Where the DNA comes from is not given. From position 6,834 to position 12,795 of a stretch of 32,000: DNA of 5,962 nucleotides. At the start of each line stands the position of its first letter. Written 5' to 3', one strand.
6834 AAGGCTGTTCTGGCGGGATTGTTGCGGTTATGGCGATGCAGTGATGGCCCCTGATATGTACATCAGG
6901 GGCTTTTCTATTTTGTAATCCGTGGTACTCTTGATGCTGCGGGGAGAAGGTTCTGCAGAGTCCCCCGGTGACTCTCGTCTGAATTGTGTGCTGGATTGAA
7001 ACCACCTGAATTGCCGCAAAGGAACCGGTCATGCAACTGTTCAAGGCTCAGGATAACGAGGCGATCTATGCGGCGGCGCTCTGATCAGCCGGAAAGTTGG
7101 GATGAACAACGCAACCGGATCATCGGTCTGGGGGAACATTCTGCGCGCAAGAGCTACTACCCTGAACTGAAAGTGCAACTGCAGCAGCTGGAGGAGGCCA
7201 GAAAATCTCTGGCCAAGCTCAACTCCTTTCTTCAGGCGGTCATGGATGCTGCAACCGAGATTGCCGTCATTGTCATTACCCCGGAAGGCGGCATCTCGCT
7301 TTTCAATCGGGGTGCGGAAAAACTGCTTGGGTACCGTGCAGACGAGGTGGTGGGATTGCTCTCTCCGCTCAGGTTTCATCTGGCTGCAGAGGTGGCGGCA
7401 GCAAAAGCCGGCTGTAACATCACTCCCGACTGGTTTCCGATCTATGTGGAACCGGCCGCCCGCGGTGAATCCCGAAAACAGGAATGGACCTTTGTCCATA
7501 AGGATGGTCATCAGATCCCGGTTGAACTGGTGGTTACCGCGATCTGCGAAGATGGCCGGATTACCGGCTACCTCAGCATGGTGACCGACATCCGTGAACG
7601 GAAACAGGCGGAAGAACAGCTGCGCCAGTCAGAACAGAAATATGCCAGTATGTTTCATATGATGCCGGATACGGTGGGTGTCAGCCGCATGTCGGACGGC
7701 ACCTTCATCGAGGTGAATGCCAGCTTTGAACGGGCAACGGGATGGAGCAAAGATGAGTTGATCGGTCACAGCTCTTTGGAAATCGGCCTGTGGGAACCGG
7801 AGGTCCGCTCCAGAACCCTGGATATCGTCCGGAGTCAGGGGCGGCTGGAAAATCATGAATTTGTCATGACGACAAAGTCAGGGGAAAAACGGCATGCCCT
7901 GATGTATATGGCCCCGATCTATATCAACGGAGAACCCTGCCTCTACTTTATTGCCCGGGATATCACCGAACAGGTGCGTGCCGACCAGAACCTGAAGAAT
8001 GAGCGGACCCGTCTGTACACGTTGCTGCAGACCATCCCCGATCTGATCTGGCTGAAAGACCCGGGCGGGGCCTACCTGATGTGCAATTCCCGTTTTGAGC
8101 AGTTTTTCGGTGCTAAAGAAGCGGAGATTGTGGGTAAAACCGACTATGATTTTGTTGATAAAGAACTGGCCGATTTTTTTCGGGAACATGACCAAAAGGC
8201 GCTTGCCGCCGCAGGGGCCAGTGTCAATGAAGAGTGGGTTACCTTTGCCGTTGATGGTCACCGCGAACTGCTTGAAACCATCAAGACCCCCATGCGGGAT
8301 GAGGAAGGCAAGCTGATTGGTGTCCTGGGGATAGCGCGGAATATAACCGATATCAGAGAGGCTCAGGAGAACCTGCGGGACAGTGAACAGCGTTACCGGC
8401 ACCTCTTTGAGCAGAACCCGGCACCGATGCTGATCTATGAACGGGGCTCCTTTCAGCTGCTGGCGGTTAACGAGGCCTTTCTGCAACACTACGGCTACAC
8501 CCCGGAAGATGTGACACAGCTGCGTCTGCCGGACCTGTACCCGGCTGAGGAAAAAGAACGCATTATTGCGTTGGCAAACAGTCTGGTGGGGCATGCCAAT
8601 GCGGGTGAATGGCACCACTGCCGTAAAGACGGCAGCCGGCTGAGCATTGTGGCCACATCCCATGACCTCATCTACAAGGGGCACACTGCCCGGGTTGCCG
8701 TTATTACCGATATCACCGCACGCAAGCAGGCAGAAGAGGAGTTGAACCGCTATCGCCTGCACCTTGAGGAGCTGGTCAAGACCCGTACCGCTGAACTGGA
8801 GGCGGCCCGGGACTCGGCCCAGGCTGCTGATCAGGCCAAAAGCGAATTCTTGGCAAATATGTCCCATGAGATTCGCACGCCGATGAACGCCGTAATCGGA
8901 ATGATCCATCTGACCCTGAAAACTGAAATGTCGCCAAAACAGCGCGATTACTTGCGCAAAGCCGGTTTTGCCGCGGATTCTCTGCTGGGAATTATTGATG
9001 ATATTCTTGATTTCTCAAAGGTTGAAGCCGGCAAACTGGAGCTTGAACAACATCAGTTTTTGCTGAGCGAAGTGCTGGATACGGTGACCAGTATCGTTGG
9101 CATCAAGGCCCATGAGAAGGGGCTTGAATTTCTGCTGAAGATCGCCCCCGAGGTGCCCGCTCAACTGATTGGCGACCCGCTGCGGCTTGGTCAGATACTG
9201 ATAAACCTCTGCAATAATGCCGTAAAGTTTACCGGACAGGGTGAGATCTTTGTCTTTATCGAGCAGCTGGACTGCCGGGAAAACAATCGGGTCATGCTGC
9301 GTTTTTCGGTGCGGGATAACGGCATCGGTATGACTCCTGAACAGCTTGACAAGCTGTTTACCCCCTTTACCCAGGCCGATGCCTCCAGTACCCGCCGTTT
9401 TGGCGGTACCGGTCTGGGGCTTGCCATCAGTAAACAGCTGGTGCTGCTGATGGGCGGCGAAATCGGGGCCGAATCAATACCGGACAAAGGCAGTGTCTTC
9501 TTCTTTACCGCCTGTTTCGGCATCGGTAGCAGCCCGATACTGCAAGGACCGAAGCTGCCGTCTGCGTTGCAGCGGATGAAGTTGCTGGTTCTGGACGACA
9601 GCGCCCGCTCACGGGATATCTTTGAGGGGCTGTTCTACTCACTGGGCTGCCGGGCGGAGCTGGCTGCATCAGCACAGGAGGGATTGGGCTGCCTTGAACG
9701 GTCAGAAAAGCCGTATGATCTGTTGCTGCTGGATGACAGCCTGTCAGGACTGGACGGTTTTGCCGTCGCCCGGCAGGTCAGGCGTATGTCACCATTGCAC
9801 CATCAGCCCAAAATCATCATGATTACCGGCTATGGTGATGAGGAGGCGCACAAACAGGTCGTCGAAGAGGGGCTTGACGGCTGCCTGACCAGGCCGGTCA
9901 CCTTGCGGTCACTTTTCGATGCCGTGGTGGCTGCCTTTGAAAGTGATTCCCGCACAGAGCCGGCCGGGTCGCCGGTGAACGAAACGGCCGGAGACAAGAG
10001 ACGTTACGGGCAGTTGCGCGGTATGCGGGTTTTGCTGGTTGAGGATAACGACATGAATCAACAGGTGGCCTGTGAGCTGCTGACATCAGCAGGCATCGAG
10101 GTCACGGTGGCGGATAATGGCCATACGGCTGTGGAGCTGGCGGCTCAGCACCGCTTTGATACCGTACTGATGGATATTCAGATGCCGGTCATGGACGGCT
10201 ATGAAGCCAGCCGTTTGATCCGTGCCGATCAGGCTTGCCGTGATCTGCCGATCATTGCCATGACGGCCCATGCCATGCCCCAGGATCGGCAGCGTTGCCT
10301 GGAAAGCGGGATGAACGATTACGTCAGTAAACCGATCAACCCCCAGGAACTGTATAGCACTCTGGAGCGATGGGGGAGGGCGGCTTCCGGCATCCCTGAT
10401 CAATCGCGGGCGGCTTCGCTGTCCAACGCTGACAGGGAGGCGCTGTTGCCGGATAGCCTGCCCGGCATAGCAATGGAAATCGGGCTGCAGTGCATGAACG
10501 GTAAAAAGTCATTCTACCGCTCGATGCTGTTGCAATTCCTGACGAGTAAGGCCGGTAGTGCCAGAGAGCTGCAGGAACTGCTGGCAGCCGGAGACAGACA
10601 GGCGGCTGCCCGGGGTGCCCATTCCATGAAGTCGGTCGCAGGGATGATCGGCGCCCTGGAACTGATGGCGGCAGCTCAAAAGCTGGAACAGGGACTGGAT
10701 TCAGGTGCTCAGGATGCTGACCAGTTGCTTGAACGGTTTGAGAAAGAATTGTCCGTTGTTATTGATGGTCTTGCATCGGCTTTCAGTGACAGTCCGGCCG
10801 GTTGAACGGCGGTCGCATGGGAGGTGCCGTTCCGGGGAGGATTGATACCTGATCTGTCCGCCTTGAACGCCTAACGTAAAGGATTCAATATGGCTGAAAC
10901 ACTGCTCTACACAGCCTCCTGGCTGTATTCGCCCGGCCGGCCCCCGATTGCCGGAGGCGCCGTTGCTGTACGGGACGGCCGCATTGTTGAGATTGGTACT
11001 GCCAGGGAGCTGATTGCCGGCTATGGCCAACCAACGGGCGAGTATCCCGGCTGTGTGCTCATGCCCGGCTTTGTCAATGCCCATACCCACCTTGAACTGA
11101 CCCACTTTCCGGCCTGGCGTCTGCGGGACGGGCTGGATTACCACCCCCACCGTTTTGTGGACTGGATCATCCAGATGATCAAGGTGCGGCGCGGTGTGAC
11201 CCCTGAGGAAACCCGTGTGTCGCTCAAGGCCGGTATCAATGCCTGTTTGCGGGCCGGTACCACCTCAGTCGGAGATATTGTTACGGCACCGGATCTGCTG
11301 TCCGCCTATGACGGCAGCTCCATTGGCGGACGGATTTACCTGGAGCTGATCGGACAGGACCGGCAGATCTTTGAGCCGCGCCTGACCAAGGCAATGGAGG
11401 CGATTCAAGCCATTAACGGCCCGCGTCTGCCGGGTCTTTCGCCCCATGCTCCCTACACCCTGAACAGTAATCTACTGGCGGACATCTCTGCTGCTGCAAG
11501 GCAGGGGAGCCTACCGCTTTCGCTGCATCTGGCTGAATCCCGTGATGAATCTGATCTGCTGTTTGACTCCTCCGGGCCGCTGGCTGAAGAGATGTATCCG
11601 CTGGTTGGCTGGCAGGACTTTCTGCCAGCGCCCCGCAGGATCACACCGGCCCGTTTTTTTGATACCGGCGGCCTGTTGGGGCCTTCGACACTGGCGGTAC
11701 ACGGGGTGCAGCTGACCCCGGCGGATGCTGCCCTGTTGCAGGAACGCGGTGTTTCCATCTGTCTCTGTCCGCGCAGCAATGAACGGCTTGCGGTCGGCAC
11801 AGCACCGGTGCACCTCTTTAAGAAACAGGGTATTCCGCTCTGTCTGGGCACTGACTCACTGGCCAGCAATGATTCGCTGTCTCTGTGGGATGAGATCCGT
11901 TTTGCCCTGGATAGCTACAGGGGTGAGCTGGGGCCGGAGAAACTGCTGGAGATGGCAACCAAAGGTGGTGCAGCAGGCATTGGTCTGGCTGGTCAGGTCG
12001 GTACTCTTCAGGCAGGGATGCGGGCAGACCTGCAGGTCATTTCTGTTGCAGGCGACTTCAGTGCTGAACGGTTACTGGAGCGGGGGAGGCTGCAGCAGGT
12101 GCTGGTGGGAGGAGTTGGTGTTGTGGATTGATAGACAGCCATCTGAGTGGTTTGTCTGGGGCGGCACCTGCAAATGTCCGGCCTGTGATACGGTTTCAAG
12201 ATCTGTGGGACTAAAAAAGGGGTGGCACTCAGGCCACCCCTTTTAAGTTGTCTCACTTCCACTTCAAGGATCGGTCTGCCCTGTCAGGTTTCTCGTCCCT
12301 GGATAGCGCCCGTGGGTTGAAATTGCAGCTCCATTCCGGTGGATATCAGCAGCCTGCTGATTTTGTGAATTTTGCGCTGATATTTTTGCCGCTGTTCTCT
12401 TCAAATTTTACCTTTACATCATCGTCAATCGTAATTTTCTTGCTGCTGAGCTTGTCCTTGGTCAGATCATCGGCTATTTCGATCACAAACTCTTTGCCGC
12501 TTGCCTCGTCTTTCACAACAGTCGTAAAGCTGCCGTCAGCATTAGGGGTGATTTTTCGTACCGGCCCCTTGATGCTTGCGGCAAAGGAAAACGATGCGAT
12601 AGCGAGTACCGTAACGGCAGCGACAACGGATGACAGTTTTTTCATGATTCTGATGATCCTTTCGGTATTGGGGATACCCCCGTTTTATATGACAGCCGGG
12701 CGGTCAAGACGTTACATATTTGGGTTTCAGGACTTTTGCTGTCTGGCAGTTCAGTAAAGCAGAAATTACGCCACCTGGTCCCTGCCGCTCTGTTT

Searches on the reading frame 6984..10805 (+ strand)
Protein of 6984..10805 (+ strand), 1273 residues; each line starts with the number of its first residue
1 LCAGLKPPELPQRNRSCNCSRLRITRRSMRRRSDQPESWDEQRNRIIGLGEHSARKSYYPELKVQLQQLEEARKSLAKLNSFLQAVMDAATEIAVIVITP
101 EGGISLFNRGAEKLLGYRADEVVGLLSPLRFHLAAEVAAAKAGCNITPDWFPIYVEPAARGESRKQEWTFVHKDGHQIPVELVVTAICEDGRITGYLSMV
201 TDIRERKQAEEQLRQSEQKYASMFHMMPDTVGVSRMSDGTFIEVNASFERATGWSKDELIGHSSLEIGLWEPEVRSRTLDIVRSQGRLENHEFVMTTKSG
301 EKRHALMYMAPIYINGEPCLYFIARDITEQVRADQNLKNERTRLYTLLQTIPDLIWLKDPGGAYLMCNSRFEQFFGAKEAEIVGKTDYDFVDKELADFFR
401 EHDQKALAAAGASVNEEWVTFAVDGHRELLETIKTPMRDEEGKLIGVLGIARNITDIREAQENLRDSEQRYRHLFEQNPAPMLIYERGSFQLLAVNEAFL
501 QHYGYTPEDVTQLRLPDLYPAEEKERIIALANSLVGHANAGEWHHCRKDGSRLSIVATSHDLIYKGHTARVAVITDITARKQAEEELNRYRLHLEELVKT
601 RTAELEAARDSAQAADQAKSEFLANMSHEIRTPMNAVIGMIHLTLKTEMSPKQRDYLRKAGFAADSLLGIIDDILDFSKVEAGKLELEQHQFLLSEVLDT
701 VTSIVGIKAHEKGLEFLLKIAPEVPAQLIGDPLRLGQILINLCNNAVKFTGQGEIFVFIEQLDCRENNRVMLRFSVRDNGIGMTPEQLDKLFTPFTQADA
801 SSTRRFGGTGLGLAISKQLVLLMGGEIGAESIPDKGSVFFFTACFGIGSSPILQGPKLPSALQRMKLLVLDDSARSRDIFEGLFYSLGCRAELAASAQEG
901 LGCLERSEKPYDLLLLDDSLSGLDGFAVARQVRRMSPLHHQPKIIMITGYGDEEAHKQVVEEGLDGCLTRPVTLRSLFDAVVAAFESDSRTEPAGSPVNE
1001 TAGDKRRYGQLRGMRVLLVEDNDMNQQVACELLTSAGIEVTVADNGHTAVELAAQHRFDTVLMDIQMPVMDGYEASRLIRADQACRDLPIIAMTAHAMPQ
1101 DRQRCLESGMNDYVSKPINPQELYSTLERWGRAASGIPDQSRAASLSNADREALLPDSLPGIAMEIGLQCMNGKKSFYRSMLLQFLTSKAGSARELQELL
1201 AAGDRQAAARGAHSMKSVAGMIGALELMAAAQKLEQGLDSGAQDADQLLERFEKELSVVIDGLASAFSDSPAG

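Call 8: search_protein_families(library=pfam, proteins=[window:6984-10805:+], max_evalue=0.01)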
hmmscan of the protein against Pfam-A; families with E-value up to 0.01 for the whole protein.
window:6984-10805:+ (1273 aa): 13 families
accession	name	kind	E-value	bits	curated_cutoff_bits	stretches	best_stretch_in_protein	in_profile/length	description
PF00072.30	Response_reg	-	2.8e-48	163.1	30.2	2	1016-1127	1-110/111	Response regulator receiver domain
PF13426.13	PAS_9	-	1.2e-41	141.6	27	4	235-329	7-103/103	PAS domain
PF08448.16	PAS_4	-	7.8e-38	129.5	23.1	3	350-457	3-108/110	PAS fold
PF00989.32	PAS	-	6.9e-34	116.7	22.6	3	343-454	2-113/113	PAS fold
PF02518.31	HATPase_c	-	1.5e-28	99.9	26.4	1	730-842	1-106/111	Histidine kinase-, DNA gyrase B-, and HSP90-like ATPase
PF13188.13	PAS_8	-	7.9e-27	92.7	21.8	3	469-523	1-55/65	PAS domain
PF00512.31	HisKA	-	2.7e-19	69.4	26.9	1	618-683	1-66/66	His Kinase A (phospho-acceptor) domain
PF08447.18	PAS_3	-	7.6e-17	61.8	25.6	1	365-451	2-89/89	PAS fold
PF01627.28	Hpt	-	4.3e-09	36.9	24.6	1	1181-1257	2-79/84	Hpt domain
PF23198.2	PDE8A_N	-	4.5e-05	23.8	29.6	1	1014-1107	10-108/147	PDE8A-like, N-terminal domain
PF21332.3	AmiR_N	-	0.0033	17.8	27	0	1015-1127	2-107/111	AmiR, N-terminal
PF24820.1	Diguanyl_cycl_sensor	-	0.004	17.5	28.1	0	94-124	8-38/109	Diguanylate cyclase-like sensor domain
PF13589.12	HATPase_c_3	-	0.0098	16.4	25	0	767-815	29-79/137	Histidine kinase-, DNA gyrase B-, and HSP90-like ATPase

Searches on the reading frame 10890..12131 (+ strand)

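Call 8: search_protein_families(library=pfam, proteins=[window:10890-12131:+], max_evalue=0.01)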
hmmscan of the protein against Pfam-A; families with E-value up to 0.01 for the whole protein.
window:10890-12131:+ (413 aa): 3 families
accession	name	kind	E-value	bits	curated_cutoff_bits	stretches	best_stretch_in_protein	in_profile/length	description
PF01979.26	Amidohydro_1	-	1.4e-45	156.5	25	1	56-386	1-320/345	Amidohydrolase family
PF07969.17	Amidohydro_3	-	4.3e-14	53.3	29.7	1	274-409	315-469/472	Amidohydrolase family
PF22039.1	HUTI_composite_bact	-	5.4e-06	26.4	25.5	1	23-43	1-21/26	Imidazolonepropionase-like composite domain, bacteria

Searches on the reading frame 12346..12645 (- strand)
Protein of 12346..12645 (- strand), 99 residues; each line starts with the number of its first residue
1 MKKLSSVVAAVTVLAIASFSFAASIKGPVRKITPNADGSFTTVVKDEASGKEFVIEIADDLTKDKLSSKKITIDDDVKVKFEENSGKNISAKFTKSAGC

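Call 41: search_protein_families(library=pfam, proteins=[window:12346-12645:-], max_evalue=0.01)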
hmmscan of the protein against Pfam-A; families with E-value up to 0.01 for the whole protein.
window:12346-12645:- (99 aa): 0 families
